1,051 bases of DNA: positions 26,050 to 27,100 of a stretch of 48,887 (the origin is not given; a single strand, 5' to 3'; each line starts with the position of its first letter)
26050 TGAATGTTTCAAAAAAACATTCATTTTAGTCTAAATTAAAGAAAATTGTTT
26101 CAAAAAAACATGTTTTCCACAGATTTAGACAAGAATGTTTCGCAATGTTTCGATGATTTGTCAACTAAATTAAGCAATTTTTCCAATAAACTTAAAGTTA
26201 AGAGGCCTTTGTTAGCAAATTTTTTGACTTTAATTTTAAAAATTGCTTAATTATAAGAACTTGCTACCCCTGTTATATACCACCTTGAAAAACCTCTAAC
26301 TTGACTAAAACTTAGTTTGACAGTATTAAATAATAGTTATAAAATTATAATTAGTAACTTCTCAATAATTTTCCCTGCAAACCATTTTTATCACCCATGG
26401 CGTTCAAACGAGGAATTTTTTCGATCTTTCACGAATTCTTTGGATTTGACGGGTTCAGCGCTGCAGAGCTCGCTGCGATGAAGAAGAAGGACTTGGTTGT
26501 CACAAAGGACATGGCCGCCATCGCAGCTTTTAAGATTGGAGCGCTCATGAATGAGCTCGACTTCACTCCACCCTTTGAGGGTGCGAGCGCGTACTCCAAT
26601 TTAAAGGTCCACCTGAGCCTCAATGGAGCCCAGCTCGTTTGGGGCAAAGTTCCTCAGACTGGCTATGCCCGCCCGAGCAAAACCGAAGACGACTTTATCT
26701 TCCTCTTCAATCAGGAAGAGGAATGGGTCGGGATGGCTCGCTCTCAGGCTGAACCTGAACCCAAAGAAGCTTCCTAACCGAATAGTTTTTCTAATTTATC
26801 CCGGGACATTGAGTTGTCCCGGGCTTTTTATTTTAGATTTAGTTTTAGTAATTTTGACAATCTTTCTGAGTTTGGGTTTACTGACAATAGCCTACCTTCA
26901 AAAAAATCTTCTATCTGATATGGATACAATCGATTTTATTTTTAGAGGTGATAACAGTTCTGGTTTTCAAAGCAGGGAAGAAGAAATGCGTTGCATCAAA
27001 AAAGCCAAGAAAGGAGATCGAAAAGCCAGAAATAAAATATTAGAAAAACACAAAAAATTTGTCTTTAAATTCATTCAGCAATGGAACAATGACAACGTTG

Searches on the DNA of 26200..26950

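Call 105: search_rna_families(source=window, start=26200, end=26950, threshold=evalue, max_evalue=0.1)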
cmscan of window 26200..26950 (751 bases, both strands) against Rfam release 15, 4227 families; matches with E-value up to 0.1: 0.
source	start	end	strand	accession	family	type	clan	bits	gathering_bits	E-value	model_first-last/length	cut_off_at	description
